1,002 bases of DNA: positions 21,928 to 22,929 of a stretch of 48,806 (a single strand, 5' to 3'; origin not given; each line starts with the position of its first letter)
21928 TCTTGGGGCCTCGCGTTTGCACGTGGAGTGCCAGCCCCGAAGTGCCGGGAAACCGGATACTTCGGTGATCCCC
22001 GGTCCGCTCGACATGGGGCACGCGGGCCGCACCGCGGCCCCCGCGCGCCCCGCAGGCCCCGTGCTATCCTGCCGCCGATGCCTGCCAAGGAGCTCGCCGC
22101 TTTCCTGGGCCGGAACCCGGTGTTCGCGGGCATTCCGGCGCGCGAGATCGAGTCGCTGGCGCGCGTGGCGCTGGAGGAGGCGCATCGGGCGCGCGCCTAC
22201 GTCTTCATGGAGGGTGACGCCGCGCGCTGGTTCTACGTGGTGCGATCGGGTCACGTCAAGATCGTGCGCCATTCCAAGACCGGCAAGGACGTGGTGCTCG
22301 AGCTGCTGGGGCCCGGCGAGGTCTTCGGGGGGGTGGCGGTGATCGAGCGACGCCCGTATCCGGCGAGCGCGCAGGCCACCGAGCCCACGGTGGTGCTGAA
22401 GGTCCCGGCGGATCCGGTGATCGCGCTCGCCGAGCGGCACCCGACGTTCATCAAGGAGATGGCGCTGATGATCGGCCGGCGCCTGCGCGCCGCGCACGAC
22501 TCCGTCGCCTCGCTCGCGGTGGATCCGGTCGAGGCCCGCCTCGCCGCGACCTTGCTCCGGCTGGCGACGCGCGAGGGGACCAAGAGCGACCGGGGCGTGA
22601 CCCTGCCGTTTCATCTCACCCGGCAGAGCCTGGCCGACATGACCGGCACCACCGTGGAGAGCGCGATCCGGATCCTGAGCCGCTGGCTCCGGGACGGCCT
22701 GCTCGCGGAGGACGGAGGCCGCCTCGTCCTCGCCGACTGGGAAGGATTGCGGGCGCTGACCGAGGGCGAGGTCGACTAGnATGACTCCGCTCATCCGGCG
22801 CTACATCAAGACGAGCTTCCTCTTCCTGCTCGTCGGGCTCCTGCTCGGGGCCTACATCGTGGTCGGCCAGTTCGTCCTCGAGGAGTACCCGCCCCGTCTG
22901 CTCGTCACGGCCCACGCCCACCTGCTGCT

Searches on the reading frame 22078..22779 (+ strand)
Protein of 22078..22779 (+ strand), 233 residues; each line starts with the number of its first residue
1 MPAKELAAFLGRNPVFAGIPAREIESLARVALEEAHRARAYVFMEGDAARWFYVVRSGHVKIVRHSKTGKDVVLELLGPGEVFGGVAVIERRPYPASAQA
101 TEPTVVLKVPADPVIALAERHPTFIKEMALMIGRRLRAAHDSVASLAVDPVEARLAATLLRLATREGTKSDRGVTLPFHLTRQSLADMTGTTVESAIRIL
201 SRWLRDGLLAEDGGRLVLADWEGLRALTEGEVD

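Call 10: search_protein_families(library=pfam, proteins=[window:22078-22779:+], max_evalue=0.01)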
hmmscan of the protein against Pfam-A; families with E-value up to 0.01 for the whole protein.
window:22078-22779:+ (233 aa): 3 families
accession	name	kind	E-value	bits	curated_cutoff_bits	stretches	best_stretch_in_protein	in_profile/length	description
PF00027.35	cNMP_binding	-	5.8e-21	74.7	27.5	1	36-121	4-89/89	Cyclic nucleotide-binding domain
PF13545.12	HTH_Crp_2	-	6.3e-17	61.7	27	1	153-227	1-70/70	Crp-like helix-turn-helix domain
PF00325.26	Crp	-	0.00064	19.8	21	1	180-209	3-32/32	Bacterial regulatory proteins, crp family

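Call 14: find_encoding_contigs(protein=window:22078-22779:+, flank=10000, max_places=6)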
Protein window:22078-22779:+ (233 aa): no gene with exactly this product is on record in the collection.

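Call 15: find_homologous_proteins(query=window:22078-22776:+, max_evalue=1e-20)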
Query window:22078-22776:+ (233 aa): 1471 proteins with E <= 1e-20 among 8000 candidates; the best 120 are listed.
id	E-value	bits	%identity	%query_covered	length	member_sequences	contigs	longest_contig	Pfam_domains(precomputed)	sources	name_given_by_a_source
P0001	1.2e-141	487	97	100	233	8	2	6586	PF13545.13,PF00027.36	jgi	jgi:CRP-like cAMP-binding protein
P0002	2.7e-141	486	97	100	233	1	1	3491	PF13545.13,PF00027.36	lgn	-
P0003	4.2e-137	473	94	100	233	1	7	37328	PF13545.13,PF00027.36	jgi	jgi:CRP/FNR family transcriptional regulator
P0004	3.8e-132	456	89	100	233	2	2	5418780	PF13545.13,PF00027.36,PF00325.27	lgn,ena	-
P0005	4.4e-130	450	88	100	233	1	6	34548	PF13545.13,PF00027.36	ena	-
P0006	2.7e-129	447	88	100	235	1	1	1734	PF13545.13,PF00027.36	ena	-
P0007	4.9e-129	446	89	100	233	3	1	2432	PF13545.13,PF00027.36,PF00325.27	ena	-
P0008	6.2e-129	446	88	100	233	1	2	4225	PF13545.13,PF00027.36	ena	-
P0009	2.7e-128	444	87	100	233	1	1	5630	PF13545.13,PF00027.36,PF00325.27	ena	-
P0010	7.6e-128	442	88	100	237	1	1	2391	PF13545.13,PF00027.36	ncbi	-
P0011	1.0e-127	442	88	100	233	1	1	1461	PF13545.13,PF00027.36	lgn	-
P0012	1.1e-127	442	87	100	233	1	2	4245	PF13545.13,PF00027.36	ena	-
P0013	3.9e-127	440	88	100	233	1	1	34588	PF13545.13,PF00027.36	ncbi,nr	ncbi:MAG TPA: Crp/Fnr family transcriptional regulator [Candidatus Deferrimicrobiaceae bacterium]|nr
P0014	4.0e-127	440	88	100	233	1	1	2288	PF13545.13,PF00027.36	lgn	-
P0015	4.5e-127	440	86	100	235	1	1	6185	PF13545.13,PF00027.36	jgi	jgi:CRP-like cAMP-binding protein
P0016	5.5e-127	439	86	100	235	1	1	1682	PF13545.13,PF00027.36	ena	-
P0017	1.3e-126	438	87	100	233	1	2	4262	PF13545.13,PF00027.36,PF00325.27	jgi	jgi:CRP/FNR family transcriptional regulator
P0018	1.6e-126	438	85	100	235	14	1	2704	PF13545.13,PF00027.36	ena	-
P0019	2.9e-126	437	86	100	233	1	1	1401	PF13545.13,PF00027.36,PF00325.27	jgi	jgi:CRP/FNR family transcriptional regulator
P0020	3.6e-126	437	85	100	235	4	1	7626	PF13545.13,PF00027.36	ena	-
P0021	4.0e-126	437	85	100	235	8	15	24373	PF13545.13,PF00027.36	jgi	jgi:CRP-like cAMP-binding protein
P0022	4.2e-126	437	87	100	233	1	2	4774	PF13545.13,PF00027.36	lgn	-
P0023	4.2e-126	437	86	100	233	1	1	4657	PF13545.13,PF00027.36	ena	-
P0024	4.5e-126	437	85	100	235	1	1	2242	PF13545.13,PF00027.36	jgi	-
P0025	4.7e-126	436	87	100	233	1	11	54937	PF13545.13,PF00027.36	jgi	jgi:CRP-like cAMP-binding protein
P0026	6.3e-126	436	87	100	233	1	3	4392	PF13545.13,PF00027.36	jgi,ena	-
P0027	9.8e-126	435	86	100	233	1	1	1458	PF13545.13,PF00027.36,PF00325.27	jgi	-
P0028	1.1e-125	435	87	100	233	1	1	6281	PF13545.13,PF00027.36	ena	-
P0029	1.3e-125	435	87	100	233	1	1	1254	PF13545.13,PF00027.36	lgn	-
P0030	1.4e-125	435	87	99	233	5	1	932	PF13545.13,PF00027.36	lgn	-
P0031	1.4e-125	435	87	99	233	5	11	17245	PF13545.13,PF00027.36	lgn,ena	-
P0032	2.2e-125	434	85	100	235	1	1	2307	PF13545.13,PF00027.36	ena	-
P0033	5.7e-125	433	86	100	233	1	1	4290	PF13545.13,PF00027.36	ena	-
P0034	5.8e-125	433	87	99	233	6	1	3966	PF13545.13,PF00027.36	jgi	jgi:CRP/FNR family transcriptional regulator, nitrogen oxide reductase regulator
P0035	9.0e-125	432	85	100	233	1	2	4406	PF13545.13,PF00027.36,PF00325.27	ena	-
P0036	9.5e-125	432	85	100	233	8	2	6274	PF13545.13,PF00027.36,PF00325.27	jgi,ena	-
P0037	2.0e-124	431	86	100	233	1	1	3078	PF13545.13,PF00027.36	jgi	jgi:CRP/FNR family transcriptional regulator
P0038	3.5e-124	430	87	99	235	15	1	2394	PF13545.13,PF00027.36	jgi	jgi:CRP/FNR family transcriptional regulator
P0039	4.8e-124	430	86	100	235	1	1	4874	PF13545.13,PF00027.36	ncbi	ncbi:MAG: Crp/Fnr family transcriptional regulator [Candidatus Rokuibacteriota bacterium]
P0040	5.8e-124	430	85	100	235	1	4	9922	PF13545.13,PF00027.36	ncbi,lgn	ncbi:MAG: Crp/Fnr family transcriptional regulator [Candidatus Rokuibacteriota bacterium]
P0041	9.6e-124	429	85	100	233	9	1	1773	PF13545.13,PF00027.36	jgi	jgi:CRP/FNR family transcriptional regulator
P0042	1.5e-123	428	85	100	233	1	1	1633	PF13545.13,PF00027.36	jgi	-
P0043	2.5e-123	428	86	99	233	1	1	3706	PF13545.13,PF00027.36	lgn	-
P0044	2.5e-123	428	85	100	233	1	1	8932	PF13545.13,PF00027.36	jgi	jgi:CRP-like cAMP-binding protein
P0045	2.5e-123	428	85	100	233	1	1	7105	PF13545.13,PF00027.36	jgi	-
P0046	7.6e-123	426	84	100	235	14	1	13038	PF13545.13,PF00027.36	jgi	jgi:CRP-like cAMP-binding protein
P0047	8.4e-123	426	84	100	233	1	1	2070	PF13545.13,PF00027.36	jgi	-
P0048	1.1e-122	425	84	100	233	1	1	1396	PF13545.13,PF00027.36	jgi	-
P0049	1.3e-122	425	84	100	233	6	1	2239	PF13545.13,PF00027.36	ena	-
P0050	1.8e-122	425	86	100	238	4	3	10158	PF13545.13,PF00027.36,PF00325.27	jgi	jgi:CRP-like cAMP-binding protein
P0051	2.7e-122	424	85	100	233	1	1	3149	PF13545.13,PF00027.36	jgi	jgi:CRP-like cAMP-binding protein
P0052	3.3e-122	424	85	100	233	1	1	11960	PF13545.13,PF00027.36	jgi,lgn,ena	-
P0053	3.7e-122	424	85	95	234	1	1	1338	PF13545.13,PF00027.36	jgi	jgi:CRP-like cAMP-binding protein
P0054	1.2e-121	422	85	99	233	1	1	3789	PF13545.13,PF00027.36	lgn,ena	-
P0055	1.4e-121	422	85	97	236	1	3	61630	PF13545.13,PF00027.36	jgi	jgi:CRP-like cAMP-binding protein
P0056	1.8e-121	421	85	100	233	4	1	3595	PF13545.13,PF00027.36,PF00325.27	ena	-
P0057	1.8e-121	421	84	100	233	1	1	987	PF13545.13,PF00027.36,PF00325.27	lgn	-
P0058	2.2e-121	421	85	99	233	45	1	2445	PF13545.13,PF00027.36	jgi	jgi:CRP/FNR family transcriptional regulator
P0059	9.4e-121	419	84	99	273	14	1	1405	PF13545.13,PF00027.36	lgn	-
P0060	1.4e-120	419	83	100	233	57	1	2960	PF13545.13,PF00027.36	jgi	-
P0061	3.6e-120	417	82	100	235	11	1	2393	PF13545.13,PF00027.36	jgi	jgi:CRP/FNR family transcriptional regulator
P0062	3.9e-120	417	82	100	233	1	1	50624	PF13545.13,PF00027.36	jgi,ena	-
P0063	5.6e-120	417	83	100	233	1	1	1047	PF13545.13,PF00027.36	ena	-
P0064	7.6e-120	416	83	100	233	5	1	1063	PF13545.13,PF00027.36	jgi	jgi:CRP/FNR family transcriptional regulator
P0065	8.2e-120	416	81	100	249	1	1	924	PF13545.13,PF00027.36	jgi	jgi:CRP-like cAMP-binding protein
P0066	9.4e-120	416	82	100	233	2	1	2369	PF13545.13,PF00027.36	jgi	jgi:CRP-like cAMP-binding protein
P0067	1.1e-119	416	82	99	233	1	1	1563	PF13545.13,PF00027.36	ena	-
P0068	1.5e-119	415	83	100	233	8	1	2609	PF13545.13,PF00027.36,PF00325.27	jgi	jgi:CRP/FNR family transcriptional regulator, nitrogen oxide reductase regulator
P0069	1.8e-119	415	83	100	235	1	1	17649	PF13545.13,PF00027.36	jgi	jgi:CRP-like cAMP-binding protein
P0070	2.3e-119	415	82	100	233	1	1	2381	PF13545.13,PF00027.36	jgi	jgi:CRP-like cAMP-binding protein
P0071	5.4e-119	413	83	95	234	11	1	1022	PF13545.13,PF00027.36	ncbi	-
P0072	6.1e-119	413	83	100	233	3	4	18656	PF13545.13,PF00027.36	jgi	jgi:CRP-like cAMP-binding protein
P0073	6.8e-119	413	81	100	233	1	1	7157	PF13545.13,PF00027.36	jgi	jgi:CRP-like cAMP-binding protein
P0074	2.1e-118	411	81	100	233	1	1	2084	PF13545.13,PF00027.36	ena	-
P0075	3.3e-118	411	83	100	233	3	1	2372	PF13545.13,PF00027.36,PF00325.27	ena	-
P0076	6.3e-118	410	81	100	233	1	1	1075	PF13545.13,PF00027.36,PF00325.27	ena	-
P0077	8.2e-118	410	81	100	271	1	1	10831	PF13545.13,PF00027.36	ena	-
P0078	1.2e-117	409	83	99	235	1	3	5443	PF13545.13,PF00027.36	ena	-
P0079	1.2e-117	409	81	100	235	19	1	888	PF13545.13,PF00027.36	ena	-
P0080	1.7e-117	408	81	100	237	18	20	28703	PF13545.13,PF00027.36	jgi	jgi:CRP/FNR family transcriptional regulator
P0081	1.9e-117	408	81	100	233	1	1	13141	PF13545.13,PF00027.36,PF00325.27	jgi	jgi:CRP/FNR family transcriptional regulator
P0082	2.3e-117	408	83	99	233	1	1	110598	PF13545.13,PF00027.36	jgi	jgi:CRP/FNR family transcriptional regulator, nitrogen oxide reductase regulator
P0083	2.8e-117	408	81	100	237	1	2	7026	PF13545.13,PF00027.36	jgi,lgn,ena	-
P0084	3.2e-117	408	82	100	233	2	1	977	PF13545.13,PF00027.36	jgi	jgi:CRP-like cAMP-binding protein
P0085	3.4e-117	407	81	100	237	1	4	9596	PF13545.13,PF00027.36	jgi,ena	-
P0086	3.4e-117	407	81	100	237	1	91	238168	PF13545.13,PF00027.36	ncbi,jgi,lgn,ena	jgi:CRP-like cAMP-binding protein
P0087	3.5e-117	407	81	100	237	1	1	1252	PF13545.13,PF00027.36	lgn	-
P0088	3.6e-117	407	82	99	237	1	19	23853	PF13545.13,PF00027.36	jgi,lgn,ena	jgi:CRP-like cAMP-binding protein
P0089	3.6e-117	407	81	100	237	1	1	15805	PF13545.13,PF00027.36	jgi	jgi:CRP-like cAMP-binding protein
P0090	4.0e-117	407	81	100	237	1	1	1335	PF13545.13,PF00027.36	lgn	-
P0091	4.6e-117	407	81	100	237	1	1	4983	PF13545.13,PF00027.36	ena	-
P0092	5.4e-117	407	81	100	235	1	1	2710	PF13545.13,PF00027.36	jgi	jgi:CRP-like cAMP-binding protein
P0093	8.6e-117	406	80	100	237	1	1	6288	PF13545.13,PF00027.36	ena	-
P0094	8.7e-117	406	80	100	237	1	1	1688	PF13545.13,PF00027.36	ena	-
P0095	9.1e-117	406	81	100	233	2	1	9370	PF13545.13,PF00027.36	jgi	jgi:CRP-like cAMP-binding protein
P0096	9.3e-117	406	80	100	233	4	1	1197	PF13545.13,PF00027.36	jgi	jgi:CRP/FNR family transcriptional regulator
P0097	9.7e-117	406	80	100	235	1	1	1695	PF13545.13,PF00027.36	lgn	-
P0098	1.1e-116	406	80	100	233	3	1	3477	PF13545.13,PF00027.36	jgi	jgi:CRP-like cAMP-binding protein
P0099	1.1e-116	406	80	100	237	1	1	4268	PF13545.13,PF00027.36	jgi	-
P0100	1.1e-116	406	80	100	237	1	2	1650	PF13545.13,PF00027.36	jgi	-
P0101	1.2e-116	406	80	100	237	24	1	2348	PF13545.13,PF00027.36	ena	-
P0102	1.2e-116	406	80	100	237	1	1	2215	PF13545.13,PF00027.36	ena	-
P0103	1.2e-116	406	81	99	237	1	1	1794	PF13545.13,PF00027.36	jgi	-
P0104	1.3e-116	406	81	100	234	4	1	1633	PF13545.13,PF00027.36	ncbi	-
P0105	1.3e-116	406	80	100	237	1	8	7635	PF13545.13,PF00027.36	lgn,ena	-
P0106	1.3e-116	406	80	100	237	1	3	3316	PF13545.13,PF00027.36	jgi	-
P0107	1.5e-116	405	80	100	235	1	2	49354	PF13545.13,PF00027.36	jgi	jgi:CRP/FNR family transcriptional regulator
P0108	2.7e-116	405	81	100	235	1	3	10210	PF13545.13,PF00027.36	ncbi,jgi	jgi:CRP-like cAMP-binding protein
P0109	3.0e-116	404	80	100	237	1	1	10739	PF13545.13,PF00027.36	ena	-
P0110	3.0e-116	404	80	100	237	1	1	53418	PF13545.13,PF00027.36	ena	-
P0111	4.4e-116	404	80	100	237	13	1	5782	PF13545.13,PF00027.36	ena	-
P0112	4.7e-116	404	80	100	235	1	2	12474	PF13545.13,PF00027.36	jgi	jgi:CRP/FNR family transcriptional regulator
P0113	5.6e-116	404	81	100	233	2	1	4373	PF13545.13,PF00027.36,PF00325.27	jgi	jgi:CRP-like cAMP-binding protein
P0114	7.0e-116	403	80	100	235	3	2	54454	PF13545.13,PF00027.36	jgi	jgi:CRP/FNR family transcriptional regulator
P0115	7.2e-116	403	81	100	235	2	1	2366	PF13545.13,PF00027.36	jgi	jgi:CRP/FNR family transcriptional regulator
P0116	9.2e-116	403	80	100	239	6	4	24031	PF13545.13,PF00027.36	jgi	jgi:CRP/FNR family transcriptional regulator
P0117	9.8e-116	403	80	100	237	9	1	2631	PF13545.13,PF00027.36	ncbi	-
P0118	1.1e-115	403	80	100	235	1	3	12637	PF13545.13,PF00027.36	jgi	jgi:CRP-like cAMP-binding protein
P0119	1.1e-115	403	80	100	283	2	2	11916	PF13545.13,PF00027.36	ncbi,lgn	-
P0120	1.2e-115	402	80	100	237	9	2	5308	PF13545.13,PF00027.36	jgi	-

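Call 18: find_related_loci(query=A1, collection=genome_contigs, flank=10000)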
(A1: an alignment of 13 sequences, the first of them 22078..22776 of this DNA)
Query A1 (233 aa) in genome_contigs; peptide patterns used: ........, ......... (x = any residue, [..] = any of these).
106 stretches matched a pattern; 53 encode a relative of the query (tblastn E <= 1e-3); 53 distinct loci.
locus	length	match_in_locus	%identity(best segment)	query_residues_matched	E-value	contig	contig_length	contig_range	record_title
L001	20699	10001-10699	88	1-233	4e-133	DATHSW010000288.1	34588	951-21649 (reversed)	MAG TPA_asm: Candidatus Deferrimicrobiaceae bacterium isolate SMAG_U16061 k141_869530, whole genome shotgun sequence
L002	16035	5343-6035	88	1-231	9e-131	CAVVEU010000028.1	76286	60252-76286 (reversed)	MAG: uncultured Candidatus Rokubacteria bacterium isolate MFD02242.bin.2.279 genome assembly, contig: contig_49, whole g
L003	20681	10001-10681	87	1-227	3e-128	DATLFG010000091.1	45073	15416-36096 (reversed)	MAG TPA_asm: Candidatus Limnocylindria bacterium isolate SMAG_U14396 k141_1008810, whole genome shotgun sequence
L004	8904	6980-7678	83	1-233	3e-127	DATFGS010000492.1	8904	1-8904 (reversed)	MAG TPA_asm: Candidatus Methylomirabilota bacterium isolate SMAG_U8669 k141_363111, whole genome shotgun sequence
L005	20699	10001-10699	83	1-233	4e-120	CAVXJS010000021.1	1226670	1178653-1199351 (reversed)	MAG: uncultured Candidatus Rokubacteria bacterium isolate MFD05567.bin.2.266 genome assembly, contig: contig_8485, whole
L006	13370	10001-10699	79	1-233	5e-120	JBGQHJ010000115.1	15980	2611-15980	MAG: Candidatus Methylomirabilia bacterium isolate OBJ2_061818_070_75 k141_1485309_length_15980_cov_142.0825, whole geno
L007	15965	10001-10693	79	1-231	1e-118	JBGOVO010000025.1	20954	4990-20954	MAG: Candidatus Methylomirabilia bacterium isolate OBJ_0618_7090110_113 k141_11118561_length_20954_cov_19.2475, whole ge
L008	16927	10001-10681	79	4-230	2e-118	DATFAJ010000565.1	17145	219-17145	MAG TPA_asm: Candidatus Methylomirabilota bacterium isolate SMAG_U8498 k141_856700, whole genome shotgun sequence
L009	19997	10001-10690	78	4-233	2e-117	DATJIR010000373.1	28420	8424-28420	MAG TPA_asm: Verrucomicrobiia bacterium isolate SMAG_U15543 k141_8505378, whole genome shotgun sequence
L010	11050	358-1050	77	1-231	1e-116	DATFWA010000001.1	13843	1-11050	MAG TPA_asm: Candidatus Methylomirabilota bacterium isolate SMAG_U9478 k141_10581079, whole genome shotgun sequence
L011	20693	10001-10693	77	1-231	4e-116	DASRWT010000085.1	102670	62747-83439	MAG TPA_asm: Candidatus Nitrosocosmicus sp. isolate SMAG_U11285 k141_4379516, whole genome shotgun sequence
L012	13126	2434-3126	72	1-231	7e-111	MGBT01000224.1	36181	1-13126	MAG: Candidatus Rokubacteria bacterium GWA2_70_23 gwa2_scaffold_8252, whole genome shotgun sequence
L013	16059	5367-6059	72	1-231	2e-110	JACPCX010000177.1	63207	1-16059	MAG: Candidatus Rokuibacteriota bacterium isolate NC_groundwater_294_Ag_S-0.65um_70_18 S6_GD2017_2_S65_scaffold_294, who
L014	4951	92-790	71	1-233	6e-107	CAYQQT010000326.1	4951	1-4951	MAG TPA_asm: uncultured bacterium isolate SRP136066_co1_130 genome assembly, contig: NODE_30440_length_4951_cov_29.47038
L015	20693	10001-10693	71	1-231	1e-106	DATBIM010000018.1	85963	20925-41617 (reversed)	MAG TPA_asm: Candidatus Methylomirabilota bacterium isolate SMAG_U3894 k141_2404569, whole genome shotgun sequence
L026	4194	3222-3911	69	1-231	3e-103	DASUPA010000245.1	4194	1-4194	MAG TPA_asm: Candidatus Methylomirabilota bacterium isolate SMAG_U1642 k141_606094, whole genome shotgun sequence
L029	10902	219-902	69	3-231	5e-101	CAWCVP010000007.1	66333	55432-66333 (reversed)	MAG: uncultured Candidatus Rokubacteria bacterium isolate MFD00962.bin.2.92 genome assembly, contig: contig_15455, whole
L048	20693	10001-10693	59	1-231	2e-88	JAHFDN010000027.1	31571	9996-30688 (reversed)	MAG: Candidatus Rokuibacteriota bacterium isolate nzgw246 NODE_288_length_31572_cov_5.359353, whole genome shotgun seque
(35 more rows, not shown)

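Call 26: search_solved_structures(query=window:22078-22776:+, max_evalue=0.00001, show_alignments=3)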
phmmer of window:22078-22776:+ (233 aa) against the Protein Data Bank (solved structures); distinct sequences matched with E-value up to 0.00001: 76 (the best 60 are shown).
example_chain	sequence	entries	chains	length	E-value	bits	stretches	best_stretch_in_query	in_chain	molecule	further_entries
4byy_A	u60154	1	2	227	1.2e-24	90.2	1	9-224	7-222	TRANSCRIPTIONAL REGULATOR, CRP/FNR FAMILY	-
4cyd_A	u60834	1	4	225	1.3e-24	90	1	9-224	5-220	PROBABLE TRANSCRIPTION REGULATOR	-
3r6s_A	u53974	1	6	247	1.5e-24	89.8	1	9-224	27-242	transcription regulator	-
7ets_A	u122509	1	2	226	8.7e-23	84.1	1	16-217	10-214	Crp/Fnr family transcriptional regulator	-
3d0s_A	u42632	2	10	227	4.7e-22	81.7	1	9-224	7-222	TRANSCRIPTIONAL REGULATORY PROTEIN | PROBABLE TRANSCRIPTIONAL REGULATORY PROTEIN (PROBABLY CRP/ FNR-FAMILY)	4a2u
3mzh_A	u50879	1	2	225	5.6e-22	81.4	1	9-224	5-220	PROBABLE TRANSCRIPTIONAL REGULATORY PROTEIN (PROBABLY CRP/FNR-FAMILY)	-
3i54_A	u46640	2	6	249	6.1e-22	81.3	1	8-224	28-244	Transcriptional regulator, Crp/Fnr family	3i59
3h3u_A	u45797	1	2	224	6.2e-22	81.3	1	9-224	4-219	PROBABLE TRANSCRIPTIONAL REGULATORY PROTEIN (PROBABLY CRP/FNR-FAMILY)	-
2gau_A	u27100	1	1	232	8.2e-21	77.6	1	39-225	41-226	transcriptional regulator, Crp/Fnr family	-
4ev0_A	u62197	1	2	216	5.1e-19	71.7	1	13-212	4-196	Transcription regulator, Crp family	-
9ya0_MA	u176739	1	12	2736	5.4e-16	61.8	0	14-114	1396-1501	PCR12, TGME49_219070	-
3fx3_A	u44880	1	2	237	6.6e-15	58.3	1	9-208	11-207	Cyclic nucleotide-binding protein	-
3h3z_A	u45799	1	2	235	6.6e-15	58.3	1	9-208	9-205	Cyclic nucleotide-binding protein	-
9qlt_A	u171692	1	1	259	7.4e-15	58.1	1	41-227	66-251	FNR type regulator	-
9qly_A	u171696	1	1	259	2.6e-14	56.3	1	41-227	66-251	FNR type regulator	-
3dkw_A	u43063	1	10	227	1.4e-10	44.2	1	39-225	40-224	DNR protein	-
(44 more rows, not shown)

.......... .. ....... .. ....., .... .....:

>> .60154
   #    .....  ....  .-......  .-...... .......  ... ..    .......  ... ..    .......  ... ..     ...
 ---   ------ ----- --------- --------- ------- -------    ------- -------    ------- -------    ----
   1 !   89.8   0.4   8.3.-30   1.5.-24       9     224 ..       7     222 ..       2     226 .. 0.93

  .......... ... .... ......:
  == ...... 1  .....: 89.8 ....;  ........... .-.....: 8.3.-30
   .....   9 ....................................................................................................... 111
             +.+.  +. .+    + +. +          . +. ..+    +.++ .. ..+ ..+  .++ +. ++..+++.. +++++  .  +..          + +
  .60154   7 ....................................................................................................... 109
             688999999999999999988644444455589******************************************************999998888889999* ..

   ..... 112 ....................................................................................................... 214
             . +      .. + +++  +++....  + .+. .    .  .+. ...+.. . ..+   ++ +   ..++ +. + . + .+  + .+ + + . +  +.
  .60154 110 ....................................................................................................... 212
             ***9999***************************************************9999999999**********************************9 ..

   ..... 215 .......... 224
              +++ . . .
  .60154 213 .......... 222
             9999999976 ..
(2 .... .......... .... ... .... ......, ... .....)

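Call 27: search_protein_families(library=ncbifam, proteins=[window:22078-22776:+], max_evalue=0.0001)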
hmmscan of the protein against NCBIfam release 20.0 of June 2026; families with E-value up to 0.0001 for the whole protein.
window:22078-22776:+ (233 aa): 14 families
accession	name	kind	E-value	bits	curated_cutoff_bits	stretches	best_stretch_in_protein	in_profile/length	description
NF008732.0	PRK11753.1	equivalog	4.8e-18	65.4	266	1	23-218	15-210/214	cAMP-activated global transcriptional regulator CRP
NF006901.0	PRK09392.1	equivalog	1.4e-17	63.8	211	1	12-227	11-220/236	transcriptional activator FtrB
NF050806.1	TransRegFixKCaul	equivalog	5.3e-17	61.8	300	1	33-228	25-214/215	transcriptional regulator FixK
NF008365.0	PRK11161.1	subfamily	6.6e-17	61.6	228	1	41-228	57-243/250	fumarate/nitrate reduction transcriptional regulator Fnr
NF053664.1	TransRegPtrACyano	equivalog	2.2e-14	53.2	300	1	52-216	30-187/196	Crp/Fnr family transcriptional regulator PtrA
NF052518.1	TransRegLdrP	equivalog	7.9e-13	48.9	300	1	39-229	7-189/195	transcriptional regulator LdrP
NF010499.0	PRK13918.1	equivalog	3e-11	43.2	274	1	44-229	25-202/205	CRP/FNR family transcriptional regulator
TIGR03697.1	NtcA_cyano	equivalog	3.1e-10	40.1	244.95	1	42-202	4-166/193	global nitrogen regulator NtcA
NF007707.0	PRK10402.1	subfamily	4.2e-10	39.6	180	1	36-165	36-165/226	transcriptional regulator YeiL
NF041163.2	encap_f2b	equivalog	1.5e-08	34.3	400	1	18-131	81-196/450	family 2B encapsulin nanocompartment shell protein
NF058543.1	ActPatMycb56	equivalog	1.8e-08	33.7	460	1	15-107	3-94/317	acetyltransferase Pat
NF045989.1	TransRegFnrLRhodb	equivalog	1.4e-07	31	300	1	16-224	21-231/245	transcriptional regulator FnrL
NF050815.1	TransActFtrBCaul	equivalog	2.7e-06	26.8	300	1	12-227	13-222/251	transcriptional activator FtrB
TIGR03896.1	cyc_nuc_ocin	subfamily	5.5e-05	22.7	161.05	1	41-128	18-109/317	bacteriocin-type transport-associated protein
